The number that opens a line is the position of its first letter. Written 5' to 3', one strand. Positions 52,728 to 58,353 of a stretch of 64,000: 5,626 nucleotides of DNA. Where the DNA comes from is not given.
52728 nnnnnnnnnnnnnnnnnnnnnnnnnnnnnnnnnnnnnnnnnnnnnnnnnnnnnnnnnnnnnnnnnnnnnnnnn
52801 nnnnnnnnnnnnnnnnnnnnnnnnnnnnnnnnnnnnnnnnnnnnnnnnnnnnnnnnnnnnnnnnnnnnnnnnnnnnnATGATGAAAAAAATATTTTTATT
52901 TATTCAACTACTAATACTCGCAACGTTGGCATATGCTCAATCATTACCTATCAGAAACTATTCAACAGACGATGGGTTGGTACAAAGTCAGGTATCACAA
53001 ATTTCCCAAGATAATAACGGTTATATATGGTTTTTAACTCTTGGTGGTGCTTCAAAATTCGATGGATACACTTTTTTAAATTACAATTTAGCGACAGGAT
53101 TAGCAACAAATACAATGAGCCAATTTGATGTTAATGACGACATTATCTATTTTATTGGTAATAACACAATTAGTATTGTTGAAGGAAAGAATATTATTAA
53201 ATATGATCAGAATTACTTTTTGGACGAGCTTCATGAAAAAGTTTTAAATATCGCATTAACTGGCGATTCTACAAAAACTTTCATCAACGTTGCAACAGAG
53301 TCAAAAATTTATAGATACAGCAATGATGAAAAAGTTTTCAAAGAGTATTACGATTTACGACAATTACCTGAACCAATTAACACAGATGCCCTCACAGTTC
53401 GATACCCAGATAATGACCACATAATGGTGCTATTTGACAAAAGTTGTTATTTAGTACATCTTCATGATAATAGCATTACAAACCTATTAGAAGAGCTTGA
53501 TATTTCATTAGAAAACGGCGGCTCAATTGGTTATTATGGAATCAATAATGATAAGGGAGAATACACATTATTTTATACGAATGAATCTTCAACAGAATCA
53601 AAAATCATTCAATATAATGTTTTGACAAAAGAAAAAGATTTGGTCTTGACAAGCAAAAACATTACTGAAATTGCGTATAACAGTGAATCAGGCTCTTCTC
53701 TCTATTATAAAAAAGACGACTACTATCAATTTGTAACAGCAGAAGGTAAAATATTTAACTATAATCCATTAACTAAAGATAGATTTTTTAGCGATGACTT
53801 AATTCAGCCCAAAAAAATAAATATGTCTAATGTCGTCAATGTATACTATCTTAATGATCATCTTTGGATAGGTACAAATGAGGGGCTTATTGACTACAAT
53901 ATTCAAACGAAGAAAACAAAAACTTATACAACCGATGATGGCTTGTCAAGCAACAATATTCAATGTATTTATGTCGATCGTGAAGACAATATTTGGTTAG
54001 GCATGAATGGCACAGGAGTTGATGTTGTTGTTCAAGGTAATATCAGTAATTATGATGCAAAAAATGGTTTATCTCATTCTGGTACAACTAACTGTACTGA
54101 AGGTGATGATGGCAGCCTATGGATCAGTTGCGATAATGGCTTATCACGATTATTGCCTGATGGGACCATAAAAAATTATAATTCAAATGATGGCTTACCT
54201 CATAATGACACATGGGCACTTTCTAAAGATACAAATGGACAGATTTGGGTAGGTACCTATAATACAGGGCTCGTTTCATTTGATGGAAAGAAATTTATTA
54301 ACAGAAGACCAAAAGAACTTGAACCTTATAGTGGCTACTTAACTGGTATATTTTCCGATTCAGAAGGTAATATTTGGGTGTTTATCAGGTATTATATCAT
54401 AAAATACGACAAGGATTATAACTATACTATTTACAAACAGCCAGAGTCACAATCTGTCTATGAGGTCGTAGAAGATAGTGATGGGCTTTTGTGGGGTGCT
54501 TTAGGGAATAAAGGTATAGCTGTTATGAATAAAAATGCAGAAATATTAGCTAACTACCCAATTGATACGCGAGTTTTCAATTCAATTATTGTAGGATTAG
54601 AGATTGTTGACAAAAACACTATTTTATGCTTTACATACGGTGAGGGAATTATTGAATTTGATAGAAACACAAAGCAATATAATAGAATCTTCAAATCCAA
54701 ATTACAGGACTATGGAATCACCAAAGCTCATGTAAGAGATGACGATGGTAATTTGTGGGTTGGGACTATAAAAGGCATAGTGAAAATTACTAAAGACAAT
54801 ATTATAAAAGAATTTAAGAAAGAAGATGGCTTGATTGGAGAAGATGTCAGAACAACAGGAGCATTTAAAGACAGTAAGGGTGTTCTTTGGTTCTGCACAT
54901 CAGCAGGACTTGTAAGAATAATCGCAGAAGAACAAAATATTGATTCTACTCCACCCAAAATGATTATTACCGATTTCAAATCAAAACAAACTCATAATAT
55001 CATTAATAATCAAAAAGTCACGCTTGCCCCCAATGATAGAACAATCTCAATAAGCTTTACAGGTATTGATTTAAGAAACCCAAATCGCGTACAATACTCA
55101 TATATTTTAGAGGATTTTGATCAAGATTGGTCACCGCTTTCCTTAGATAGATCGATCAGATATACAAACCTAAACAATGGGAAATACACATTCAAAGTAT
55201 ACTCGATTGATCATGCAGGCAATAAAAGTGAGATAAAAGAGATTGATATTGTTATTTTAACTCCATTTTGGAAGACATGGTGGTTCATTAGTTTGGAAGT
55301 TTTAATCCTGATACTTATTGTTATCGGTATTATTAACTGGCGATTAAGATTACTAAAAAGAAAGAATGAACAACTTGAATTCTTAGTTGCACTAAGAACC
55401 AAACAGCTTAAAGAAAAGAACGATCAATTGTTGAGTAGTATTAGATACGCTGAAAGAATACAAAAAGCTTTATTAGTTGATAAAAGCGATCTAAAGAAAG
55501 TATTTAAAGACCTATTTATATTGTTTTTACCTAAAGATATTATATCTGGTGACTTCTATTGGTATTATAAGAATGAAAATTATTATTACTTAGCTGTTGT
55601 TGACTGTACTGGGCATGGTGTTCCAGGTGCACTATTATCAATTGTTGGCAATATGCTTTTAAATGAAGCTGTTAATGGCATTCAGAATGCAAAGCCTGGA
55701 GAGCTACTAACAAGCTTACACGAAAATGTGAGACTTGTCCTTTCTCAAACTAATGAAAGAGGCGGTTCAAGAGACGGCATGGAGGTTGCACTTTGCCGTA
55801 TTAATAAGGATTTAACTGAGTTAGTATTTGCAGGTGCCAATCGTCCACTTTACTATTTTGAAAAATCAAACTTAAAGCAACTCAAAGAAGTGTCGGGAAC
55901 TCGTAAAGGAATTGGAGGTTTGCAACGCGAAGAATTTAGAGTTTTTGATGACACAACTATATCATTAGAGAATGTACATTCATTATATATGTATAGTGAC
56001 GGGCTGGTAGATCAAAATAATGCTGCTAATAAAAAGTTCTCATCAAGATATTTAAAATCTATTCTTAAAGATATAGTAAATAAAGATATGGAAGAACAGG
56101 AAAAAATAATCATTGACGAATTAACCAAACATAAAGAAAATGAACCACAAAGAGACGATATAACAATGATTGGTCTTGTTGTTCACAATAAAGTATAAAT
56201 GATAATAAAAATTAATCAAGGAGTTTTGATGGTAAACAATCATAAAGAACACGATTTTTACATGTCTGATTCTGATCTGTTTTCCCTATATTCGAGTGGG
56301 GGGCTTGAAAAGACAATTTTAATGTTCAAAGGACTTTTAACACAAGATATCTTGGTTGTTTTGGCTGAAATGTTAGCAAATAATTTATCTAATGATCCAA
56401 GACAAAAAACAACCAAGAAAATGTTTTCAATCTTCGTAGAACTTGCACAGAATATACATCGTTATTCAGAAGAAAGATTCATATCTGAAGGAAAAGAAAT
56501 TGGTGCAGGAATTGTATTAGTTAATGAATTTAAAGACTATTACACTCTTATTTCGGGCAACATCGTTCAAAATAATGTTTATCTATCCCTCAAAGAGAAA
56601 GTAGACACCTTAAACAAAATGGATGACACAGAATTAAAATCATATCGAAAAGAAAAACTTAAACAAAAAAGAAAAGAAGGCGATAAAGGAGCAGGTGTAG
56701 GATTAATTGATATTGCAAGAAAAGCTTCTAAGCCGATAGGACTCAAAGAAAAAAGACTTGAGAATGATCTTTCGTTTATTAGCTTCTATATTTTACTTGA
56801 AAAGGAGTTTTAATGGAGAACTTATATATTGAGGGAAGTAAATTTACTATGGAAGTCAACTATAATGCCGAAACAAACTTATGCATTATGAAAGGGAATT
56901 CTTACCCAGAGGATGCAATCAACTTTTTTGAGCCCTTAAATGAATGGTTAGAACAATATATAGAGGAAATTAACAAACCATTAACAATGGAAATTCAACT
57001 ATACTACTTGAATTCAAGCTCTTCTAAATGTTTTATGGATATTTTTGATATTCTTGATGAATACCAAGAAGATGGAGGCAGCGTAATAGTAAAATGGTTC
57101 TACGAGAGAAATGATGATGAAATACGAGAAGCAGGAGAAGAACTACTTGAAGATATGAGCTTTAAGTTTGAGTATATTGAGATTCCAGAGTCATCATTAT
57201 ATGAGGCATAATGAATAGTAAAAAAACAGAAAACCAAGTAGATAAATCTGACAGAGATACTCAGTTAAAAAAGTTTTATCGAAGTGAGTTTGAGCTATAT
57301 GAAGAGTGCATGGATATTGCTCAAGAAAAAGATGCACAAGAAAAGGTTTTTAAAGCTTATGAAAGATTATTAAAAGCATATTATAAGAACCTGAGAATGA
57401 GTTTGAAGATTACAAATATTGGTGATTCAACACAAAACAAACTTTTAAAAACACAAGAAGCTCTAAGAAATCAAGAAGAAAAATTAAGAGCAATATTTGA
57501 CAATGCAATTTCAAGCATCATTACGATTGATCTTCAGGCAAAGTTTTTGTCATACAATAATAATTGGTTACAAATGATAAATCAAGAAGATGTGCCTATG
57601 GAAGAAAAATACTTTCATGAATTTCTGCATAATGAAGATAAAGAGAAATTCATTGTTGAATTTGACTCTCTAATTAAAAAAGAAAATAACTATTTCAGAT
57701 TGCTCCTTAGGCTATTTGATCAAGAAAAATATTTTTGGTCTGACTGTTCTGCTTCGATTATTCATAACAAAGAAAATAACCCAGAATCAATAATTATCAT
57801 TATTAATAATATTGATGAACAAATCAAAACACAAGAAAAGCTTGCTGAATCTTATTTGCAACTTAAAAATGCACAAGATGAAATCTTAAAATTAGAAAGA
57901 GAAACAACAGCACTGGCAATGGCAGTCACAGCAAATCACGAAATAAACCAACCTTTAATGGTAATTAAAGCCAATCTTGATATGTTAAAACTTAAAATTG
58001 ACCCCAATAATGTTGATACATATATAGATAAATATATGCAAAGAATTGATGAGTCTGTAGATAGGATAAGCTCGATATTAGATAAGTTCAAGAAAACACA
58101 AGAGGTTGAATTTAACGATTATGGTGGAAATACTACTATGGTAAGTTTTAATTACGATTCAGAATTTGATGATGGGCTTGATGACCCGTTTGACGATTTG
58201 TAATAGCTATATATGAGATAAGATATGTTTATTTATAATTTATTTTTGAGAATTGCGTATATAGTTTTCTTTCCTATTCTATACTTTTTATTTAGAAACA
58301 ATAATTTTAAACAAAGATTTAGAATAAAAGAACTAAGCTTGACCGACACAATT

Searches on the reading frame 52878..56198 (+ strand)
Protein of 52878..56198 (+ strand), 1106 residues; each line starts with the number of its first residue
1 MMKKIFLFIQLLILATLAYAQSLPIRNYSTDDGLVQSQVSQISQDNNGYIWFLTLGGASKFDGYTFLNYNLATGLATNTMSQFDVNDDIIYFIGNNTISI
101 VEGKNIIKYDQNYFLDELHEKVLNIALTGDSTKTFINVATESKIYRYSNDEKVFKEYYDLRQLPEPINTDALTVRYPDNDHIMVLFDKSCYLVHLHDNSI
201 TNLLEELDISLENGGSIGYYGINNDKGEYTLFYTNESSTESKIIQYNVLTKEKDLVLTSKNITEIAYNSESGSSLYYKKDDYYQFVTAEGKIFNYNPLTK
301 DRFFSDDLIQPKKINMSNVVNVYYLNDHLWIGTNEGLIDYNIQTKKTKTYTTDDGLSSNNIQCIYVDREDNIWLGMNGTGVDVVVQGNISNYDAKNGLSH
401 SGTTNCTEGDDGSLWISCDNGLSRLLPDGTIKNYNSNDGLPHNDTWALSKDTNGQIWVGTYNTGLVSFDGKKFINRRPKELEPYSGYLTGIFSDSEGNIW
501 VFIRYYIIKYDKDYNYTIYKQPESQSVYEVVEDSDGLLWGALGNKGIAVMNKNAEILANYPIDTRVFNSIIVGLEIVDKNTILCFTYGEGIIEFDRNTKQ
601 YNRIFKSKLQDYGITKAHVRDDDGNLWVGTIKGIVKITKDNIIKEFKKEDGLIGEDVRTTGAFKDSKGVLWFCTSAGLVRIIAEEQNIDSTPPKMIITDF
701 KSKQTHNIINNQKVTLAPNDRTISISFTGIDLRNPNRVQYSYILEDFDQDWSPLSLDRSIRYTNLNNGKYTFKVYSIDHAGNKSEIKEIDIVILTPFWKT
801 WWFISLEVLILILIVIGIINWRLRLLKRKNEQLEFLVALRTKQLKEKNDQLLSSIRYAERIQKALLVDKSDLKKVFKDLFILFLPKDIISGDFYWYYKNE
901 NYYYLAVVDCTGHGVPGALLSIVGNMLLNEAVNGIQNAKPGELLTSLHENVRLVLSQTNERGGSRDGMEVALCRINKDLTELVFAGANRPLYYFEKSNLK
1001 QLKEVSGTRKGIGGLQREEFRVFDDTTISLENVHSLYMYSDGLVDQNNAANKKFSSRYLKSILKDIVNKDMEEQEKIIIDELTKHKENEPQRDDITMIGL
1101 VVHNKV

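Call 17: search_protein_families(library=pfam, proteins=[window:52878-56198:+])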
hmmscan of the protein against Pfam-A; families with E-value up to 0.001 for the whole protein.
window:52878-56198:+ (1106 aa): 3 families
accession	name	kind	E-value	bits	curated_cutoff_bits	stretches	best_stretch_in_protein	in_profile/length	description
PF07494.17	Reg_prop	-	2.7e-24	82.5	20.4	2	355-378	1-24/24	Two component regulator propeller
PF07228.17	SpoIIE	-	1.7e-18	67.7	25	1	900-1100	2-189/192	Stage II sporulation protein E (SpoIIE)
PF07495.19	Y_Y_Y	-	6e-15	55.3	26.6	1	734-794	4-65/65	Y_Y_Y domain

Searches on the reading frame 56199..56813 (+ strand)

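Call 17: search_protein_families(library=pfam, proteins=[window:56199-56813:+])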
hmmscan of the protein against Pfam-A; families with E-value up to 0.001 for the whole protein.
window:56199-56813:+ (204 aa): 1 family
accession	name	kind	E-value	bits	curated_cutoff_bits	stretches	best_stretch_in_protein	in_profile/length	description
PF19788.4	DUF6272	-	6.8e-37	126.6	26.6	1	65-193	5-133/134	Family of unknown function (DUF6272)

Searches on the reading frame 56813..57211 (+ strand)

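Call 17: search_protein_families(library=pfam, proteins=[window:56813-57211:+])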
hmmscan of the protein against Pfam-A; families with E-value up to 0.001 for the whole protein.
window:56813-57211:+ (132 aa): 1 family
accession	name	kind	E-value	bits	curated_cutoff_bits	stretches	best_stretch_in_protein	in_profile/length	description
PF09345.15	SiaC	-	1.9e-39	134.5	24.5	1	6-123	1-119/120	SiaC family regulatory phosphoprotein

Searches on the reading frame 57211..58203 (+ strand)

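Call 17: search_protein_families(library=pfam, proteins=[window:57211-58203:+])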
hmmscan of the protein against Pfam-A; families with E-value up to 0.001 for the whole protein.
window:57211-58203:+ (330 aa): 5 families
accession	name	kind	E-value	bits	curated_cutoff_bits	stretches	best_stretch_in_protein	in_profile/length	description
PF00512.31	HisKA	-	2.3e-06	28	26.9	1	241-293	9-57/66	His Kinase A (phospho-acceptor) domain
PF08447.18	PAS_3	-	4.2e-06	27.4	25.6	1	113-196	2-87/89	PAS fold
PF00989.32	PAS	-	1.9e-05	25.1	22.6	1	91-200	2-112/113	PAS fold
PF13426.13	PAS_9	-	0.0003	21.4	27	1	103-202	4-102/103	PAS domain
PF14598.12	PAS_11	-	0.00082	19.8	25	0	106-203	8-105/109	PAS domain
